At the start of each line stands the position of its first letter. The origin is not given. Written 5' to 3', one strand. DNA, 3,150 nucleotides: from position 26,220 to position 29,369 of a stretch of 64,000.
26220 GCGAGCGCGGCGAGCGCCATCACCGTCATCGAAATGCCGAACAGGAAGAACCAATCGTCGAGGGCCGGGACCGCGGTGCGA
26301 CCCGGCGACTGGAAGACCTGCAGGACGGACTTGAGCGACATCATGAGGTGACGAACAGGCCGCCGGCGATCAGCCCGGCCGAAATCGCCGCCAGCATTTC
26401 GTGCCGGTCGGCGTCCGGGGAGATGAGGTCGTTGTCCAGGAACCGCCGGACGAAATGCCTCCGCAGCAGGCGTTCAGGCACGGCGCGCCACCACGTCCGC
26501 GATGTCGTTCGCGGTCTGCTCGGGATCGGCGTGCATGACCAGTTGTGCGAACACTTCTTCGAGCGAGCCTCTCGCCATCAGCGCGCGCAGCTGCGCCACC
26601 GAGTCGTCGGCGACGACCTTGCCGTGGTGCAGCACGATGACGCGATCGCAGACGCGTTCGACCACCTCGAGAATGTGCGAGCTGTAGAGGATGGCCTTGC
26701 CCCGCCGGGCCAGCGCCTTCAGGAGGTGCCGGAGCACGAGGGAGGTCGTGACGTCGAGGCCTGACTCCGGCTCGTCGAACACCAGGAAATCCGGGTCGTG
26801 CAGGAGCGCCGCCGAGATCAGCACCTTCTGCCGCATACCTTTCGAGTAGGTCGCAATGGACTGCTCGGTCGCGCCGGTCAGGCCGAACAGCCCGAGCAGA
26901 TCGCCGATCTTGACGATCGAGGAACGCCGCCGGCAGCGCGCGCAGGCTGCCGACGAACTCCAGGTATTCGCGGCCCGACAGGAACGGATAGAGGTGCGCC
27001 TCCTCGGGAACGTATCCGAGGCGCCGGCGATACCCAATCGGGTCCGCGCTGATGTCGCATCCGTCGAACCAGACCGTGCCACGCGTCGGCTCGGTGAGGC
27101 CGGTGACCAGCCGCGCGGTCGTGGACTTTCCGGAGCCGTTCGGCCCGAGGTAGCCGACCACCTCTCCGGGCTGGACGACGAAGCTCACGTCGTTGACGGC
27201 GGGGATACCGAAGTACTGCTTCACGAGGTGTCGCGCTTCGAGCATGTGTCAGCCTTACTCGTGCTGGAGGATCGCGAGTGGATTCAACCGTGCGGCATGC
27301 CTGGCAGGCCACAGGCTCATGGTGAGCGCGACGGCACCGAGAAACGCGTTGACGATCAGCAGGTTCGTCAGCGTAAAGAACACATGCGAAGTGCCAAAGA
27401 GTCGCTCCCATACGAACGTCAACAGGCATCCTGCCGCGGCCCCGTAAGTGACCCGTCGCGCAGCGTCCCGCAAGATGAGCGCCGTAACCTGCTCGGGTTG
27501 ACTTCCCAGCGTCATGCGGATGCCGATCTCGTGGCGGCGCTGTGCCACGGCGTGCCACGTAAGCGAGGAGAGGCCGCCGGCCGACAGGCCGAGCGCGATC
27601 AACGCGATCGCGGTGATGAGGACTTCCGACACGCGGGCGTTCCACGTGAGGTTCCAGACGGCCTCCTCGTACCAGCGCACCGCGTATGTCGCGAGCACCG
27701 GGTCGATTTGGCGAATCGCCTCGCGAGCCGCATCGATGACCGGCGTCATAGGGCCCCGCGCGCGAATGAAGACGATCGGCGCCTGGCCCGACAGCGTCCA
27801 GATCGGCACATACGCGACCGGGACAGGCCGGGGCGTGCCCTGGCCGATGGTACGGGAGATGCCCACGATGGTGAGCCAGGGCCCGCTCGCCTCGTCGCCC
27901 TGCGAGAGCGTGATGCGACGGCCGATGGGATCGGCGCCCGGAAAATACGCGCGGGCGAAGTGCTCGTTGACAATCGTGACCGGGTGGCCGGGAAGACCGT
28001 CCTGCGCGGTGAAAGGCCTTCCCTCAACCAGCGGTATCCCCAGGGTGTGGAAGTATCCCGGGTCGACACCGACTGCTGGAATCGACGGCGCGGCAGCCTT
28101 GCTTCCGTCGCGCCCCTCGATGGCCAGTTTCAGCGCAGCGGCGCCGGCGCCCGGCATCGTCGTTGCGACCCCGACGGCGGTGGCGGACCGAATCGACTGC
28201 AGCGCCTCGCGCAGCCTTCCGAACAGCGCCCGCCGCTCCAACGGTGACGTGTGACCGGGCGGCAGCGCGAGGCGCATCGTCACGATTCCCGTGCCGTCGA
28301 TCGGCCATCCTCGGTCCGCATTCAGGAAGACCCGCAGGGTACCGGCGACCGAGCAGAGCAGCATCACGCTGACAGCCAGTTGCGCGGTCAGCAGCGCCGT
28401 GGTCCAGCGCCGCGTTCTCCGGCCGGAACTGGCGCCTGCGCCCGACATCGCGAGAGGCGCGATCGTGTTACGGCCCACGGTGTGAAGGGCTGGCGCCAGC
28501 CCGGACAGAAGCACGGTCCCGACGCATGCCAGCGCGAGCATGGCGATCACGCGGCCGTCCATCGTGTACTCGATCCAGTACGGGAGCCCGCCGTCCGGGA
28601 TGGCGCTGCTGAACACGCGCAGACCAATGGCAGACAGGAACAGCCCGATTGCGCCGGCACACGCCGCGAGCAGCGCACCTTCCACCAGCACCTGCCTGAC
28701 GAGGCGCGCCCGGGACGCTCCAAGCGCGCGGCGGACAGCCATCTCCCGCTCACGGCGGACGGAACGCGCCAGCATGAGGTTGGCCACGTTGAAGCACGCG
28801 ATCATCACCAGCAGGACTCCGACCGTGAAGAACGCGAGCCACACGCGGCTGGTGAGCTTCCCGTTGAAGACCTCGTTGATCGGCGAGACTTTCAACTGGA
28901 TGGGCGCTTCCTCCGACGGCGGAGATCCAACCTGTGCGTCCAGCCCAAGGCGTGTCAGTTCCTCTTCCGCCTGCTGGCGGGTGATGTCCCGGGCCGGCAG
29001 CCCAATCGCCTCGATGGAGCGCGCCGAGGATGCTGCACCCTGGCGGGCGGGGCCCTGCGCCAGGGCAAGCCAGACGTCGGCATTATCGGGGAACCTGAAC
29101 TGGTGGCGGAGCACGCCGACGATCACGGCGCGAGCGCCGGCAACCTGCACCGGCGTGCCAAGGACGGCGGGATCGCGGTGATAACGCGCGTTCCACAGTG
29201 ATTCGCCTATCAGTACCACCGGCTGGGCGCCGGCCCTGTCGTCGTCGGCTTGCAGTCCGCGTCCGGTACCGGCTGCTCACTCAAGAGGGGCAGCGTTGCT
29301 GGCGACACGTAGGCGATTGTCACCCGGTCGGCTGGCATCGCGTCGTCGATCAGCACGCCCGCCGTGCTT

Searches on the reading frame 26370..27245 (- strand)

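Call 71: search_protein_families(library=pfam, proteins=[window:26370-27245:-], max_evalue=0.001)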
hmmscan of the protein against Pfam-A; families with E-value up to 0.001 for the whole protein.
window:26370-27245:- (291 aa): 1 family
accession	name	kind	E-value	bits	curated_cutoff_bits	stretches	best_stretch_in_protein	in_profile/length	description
PF00005.33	ABC_tran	-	4.4e-17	63.4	25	1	17-111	1-80/137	ABC transporter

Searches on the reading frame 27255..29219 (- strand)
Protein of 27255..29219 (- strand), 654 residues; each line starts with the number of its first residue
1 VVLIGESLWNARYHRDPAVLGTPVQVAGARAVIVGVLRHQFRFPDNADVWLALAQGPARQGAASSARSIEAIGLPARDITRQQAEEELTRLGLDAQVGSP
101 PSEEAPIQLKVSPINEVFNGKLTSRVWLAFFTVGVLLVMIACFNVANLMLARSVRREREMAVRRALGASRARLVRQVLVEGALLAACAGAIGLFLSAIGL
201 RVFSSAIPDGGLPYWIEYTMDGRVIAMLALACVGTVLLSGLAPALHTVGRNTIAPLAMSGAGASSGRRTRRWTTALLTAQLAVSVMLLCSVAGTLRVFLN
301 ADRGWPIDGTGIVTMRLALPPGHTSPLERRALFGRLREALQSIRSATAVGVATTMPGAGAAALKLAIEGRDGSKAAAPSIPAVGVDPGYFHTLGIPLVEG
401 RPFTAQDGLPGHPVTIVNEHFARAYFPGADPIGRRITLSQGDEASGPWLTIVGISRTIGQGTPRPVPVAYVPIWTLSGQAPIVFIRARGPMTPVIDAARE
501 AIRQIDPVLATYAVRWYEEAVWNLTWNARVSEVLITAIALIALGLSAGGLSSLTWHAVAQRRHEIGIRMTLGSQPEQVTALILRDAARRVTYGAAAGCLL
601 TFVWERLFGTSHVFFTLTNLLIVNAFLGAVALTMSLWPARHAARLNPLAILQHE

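Call 71: search_protein_families(library=pfam, proteins=[window:27255-29219:-], max_evalue=0.001)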
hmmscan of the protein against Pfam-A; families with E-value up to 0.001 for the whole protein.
window:27255-29219:- (654 aa): 2 families
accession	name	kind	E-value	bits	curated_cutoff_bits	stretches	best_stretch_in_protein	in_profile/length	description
PF02687.27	FtsX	-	5.5e-24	85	25.5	2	132-249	2-117/120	FtsX-like permease C-terminal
PF12704.14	MacB_PCD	-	6e-22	79.4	27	1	283-504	10-206/207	MacB-like periplasmic core domain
